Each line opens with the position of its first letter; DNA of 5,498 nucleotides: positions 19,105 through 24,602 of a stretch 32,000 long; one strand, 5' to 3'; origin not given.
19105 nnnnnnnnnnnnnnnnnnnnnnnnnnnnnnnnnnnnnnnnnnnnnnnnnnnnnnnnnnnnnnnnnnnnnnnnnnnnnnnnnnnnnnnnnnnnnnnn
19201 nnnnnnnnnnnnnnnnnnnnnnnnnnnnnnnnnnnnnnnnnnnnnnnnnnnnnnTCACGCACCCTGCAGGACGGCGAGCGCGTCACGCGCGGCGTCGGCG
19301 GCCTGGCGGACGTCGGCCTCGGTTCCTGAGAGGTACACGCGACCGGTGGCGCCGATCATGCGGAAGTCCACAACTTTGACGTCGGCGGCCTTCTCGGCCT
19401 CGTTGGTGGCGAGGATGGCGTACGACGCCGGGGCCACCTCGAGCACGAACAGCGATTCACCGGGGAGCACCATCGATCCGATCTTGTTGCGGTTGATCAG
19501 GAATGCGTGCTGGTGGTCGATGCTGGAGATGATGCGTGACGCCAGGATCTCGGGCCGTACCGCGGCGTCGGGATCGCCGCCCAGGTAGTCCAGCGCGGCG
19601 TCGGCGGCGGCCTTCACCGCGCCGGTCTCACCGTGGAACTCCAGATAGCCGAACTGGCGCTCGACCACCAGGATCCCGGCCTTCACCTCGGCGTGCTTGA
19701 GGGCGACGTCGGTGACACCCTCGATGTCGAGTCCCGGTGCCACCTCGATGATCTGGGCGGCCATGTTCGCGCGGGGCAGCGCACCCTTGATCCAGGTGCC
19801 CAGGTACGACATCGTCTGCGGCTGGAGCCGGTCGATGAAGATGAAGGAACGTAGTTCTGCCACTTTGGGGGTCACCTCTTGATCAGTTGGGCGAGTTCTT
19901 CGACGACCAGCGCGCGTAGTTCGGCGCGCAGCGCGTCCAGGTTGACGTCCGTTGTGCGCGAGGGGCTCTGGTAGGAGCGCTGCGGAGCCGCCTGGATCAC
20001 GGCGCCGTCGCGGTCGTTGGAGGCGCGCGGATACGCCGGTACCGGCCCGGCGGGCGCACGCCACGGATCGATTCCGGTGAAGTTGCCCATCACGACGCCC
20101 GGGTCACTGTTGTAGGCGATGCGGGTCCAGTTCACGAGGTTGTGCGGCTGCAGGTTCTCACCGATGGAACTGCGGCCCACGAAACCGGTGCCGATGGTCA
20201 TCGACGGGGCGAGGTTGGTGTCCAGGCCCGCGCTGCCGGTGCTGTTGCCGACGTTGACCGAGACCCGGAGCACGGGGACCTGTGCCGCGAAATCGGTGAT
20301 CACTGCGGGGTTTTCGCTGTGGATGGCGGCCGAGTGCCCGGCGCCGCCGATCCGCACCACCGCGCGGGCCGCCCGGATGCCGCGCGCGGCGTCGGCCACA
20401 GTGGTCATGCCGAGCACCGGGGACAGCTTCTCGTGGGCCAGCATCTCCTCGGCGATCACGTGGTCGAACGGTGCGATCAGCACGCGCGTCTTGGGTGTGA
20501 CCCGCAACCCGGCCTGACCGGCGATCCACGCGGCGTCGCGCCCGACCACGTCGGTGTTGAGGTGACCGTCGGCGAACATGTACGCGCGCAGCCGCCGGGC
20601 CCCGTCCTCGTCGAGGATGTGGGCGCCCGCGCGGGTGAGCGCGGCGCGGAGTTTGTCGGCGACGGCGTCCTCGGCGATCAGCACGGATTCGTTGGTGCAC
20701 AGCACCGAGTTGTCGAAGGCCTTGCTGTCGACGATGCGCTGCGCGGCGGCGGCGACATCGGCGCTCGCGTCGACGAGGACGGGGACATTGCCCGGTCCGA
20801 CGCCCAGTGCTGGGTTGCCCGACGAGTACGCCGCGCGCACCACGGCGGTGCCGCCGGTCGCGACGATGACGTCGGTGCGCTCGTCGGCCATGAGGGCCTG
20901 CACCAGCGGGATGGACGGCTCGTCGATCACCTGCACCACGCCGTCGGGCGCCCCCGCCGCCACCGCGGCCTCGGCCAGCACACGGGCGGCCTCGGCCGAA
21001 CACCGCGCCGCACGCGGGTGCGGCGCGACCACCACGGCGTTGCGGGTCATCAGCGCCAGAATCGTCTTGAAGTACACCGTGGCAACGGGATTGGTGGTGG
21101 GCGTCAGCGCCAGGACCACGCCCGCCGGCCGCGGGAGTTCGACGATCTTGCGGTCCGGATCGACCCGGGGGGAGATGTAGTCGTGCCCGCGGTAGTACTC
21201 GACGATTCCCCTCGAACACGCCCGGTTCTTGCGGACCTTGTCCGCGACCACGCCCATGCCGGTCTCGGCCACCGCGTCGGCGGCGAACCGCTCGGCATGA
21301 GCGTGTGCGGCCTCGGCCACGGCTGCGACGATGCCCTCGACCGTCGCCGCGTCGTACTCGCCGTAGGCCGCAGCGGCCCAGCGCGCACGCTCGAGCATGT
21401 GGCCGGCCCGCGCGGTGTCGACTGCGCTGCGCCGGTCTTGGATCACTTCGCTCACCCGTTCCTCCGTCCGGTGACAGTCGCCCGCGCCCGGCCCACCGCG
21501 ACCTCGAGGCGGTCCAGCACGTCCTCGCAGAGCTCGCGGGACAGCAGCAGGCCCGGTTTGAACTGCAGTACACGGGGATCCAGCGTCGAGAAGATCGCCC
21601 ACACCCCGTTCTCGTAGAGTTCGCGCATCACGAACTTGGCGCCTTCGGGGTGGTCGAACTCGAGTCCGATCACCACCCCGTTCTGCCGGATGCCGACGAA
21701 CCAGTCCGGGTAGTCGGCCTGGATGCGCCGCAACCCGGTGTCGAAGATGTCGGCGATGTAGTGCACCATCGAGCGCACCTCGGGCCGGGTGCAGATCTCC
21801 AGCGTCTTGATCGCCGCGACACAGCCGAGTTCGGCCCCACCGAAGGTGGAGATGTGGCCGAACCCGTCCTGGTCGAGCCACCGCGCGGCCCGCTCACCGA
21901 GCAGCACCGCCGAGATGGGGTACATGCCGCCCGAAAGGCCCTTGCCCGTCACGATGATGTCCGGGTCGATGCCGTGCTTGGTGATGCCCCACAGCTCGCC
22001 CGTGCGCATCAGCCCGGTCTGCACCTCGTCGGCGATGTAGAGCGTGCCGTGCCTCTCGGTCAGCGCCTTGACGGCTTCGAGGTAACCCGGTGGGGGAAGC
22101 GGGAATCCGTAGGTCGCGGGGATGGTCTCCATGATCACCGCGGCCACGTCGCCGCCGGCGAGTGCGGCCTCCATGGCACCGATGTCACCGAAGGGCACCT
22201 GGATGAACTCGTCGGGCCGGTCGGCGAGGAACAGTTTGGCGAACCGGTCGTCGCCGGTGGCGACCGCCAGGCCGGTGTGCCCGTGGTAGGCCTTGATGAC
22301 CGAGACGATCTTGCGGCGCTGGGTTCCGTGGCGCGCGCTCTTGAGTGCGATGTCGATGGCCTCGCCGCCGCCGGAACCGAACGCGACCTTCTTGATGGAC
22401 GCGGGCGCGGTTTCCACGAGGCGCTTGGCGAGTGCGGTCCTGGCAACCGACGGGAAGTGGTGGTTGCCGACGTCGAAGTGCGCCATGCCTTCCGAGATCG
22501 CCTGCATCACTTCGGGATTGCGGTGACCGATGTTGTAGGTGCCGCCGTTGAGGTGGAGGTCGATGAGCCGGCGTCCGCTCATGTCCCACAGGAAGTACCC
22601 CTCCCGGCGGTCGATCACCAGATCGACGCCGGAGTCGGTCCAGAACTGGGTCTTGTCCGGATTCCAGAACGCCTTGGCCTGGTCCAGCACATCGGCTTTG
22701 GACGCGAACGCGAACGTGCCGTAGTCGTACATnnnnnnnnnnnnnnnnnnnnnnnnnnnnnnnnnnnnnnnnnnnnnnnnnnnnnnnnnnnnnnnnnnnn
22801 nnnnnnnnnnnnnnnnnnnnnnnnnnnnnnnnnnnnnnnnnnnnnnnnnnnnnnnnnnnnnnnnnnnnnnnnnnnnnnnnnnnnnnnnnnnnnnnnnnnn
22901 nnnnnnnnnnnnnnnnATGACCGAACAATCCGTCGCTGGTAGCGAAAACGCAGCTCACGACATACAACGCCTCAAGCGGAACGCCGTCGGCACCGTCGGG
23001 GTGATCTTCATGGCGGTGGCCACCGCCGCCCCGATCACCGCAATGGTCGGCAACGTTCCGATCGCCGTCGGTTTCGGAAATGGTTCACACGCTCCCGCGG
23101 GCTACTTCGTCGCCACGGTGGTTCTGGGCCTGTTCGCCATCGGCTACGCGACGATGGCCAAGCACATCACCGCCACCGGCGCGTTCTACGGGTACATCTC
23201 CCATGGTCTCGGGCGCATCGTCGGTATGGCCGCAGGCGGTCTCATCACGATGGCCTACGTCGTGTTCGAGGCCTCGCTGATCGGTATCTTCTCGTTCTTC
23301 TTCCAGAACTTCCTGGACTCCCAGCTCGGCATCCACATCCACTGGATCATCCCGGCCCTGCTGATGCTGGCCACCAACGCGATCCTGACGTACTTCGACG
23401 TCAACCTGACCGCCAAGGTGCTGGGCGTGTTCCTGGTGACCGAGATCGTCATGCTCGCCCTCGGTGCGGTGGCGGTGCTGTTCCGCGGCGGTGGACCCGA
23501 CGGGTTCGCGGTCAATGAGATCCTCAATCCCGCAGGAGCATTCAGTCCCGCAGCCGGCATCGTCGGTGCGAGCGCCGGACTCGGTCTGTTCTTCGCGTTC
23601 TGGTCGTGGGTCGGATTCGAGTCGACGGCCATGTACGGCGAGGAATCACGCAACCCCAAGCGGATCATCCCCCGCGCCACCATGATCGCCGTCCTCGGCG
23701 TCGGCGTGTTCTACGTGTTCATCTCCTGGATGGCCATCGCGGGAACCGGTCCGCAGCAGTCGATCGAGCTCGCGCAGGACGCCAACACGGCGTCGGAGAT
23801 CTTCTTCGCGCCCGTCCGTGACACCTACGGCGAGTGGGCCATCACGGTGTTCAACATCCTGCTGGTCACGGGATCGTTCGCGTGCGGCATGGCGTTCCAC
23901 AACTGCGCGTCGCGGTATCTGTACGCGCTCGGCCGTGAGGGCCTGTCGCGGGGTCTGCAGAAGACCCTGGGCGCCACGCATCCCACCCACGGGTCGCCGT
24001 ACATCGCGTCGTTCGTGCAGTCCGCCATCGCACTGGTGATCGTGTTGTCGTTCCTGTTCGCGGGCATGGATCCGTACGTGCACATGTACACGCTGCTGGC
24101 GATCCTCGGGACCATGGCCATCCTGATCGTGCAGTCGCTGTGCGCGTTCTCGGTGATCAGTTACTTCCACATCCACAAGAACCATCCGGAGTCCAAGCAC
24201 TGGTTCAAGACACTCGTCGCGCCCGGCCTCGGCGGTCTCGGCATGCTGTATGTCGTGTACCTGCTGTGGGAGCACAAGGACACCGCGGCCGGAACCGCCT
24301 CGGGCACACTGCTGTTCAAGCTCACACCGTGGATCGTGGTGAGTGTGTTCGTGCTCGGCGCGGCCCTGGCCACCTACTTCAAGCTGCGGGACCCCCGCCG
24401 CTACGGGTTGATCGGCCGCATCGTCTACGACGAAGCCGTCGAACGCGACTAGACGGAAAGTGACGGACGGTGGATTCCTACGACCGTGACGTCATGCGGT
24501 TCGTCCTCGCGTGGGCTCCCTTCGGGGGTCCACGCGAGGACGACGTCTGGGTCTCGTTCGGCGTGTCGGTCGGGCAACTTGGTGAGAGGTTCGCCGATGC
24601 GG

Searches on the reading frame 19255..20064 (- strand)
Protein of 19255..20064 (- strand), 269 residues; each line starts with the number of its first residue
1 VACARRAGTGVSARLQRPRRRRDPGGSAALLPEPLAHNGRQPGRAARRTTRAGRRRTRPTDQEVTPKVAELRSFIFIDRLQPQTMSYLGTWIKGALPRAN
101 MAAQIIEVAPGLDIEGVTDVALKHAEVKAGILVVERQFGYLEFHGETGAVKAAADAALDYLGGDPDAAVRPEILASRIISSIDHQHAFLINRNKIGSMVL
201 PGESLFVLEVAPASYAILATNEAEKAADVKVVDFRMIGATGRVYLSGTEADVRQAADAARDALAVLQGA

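Call 18: search_protein_families(library=pfam, proteins=[window:19255-20064:-])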
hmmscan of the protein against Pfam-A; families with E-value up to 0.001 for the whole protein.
window:19255-20064:- (269 aa): 1 family
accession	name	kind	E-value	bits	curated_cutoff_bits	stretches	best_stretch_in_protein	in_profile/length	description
PF00936.24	BMC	-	1.2e-11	44.8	24.5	1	207-263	4-61/75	BMC domain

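Call 51: search_protein_families(library=pfam, proteins=[window:19255-20064:-], max_evalue=0.01)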
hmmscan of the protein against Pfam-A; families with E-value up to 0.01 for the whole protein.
window:19255-20064:- (269 aa): 1 family
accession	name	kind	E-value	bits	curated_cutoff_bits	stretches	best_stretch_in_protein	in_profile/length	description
PF00936.24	BMC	-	1.2e-11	44.8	24.5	2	207-263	4-61/75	BMC domain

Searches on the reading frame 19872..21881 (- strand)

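Call 18: search_protein_families(library=pfam, proteins=[window:19872-21881:-])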
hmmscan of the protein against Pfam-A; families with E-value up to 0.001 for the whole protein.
window:19872-21881:- (669 aa): 1 family
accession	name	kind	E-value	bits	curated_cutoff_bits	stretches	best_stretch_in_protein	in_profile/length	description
PF00171.27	Aldedh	-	2.2e-26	92.9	23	1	152-418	24-292/461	Aldehyde dehydrogenase family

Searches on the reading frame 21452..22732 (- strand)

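Call 18: search_protein_families(library=pfam, proteins=[window:21452-22732:-])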
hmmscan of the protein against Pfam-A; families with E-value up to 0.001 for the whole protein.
window:21452-22732:- (426 aa): 1 family
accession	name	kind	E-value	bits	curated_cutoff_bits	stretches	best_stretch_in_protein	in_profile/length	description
PF00202.27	Aminotran_3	-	4e-72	243.6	30.5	1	38-412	11-402/403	Aminotransferase class-III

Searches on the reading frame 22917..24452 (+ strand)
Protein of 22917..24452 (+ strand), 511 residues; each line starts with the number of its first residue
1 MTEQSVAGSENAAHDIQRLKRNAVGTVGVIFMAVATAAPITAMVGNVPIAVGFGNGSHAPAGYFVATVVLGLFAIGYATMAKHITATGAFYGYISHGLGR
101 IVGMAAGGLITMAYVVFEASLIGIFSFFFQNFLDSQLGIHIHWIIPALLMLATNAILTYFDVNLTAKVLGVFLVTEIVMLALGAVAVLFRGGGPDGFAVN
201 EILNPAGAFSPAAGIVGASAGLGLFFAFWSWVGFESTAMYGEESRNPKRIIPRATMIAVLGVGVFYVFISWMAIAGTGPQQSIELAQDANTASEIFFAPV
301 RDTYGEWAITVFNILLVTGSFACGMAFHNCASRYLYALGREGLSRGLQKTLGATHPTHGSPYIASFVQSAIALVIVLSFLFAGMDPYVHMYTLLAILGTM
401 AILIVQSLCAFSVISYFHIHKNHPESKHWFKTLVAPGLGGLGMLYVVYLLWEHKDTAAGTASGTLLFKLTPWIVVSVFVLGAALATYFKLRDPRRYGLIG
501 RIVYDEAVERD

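Call 18: search_protein_families(library=pfam, proteins=[window:22917-24452:+])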
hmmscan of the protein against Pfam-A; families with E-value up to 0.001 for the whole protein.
window:22917-24452:+ (511 aa): 2 families
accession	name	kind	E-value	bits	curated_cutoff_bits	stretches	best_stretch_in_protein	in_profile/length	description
PF13520.12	AA_permease_2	-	1.8e-28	100.1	27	1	35-454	6-408/427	Amino acid permease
PF00324.27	AA_permease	-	8.8e-20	71.3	24.6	1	28-430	1-392/470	Amino acid permease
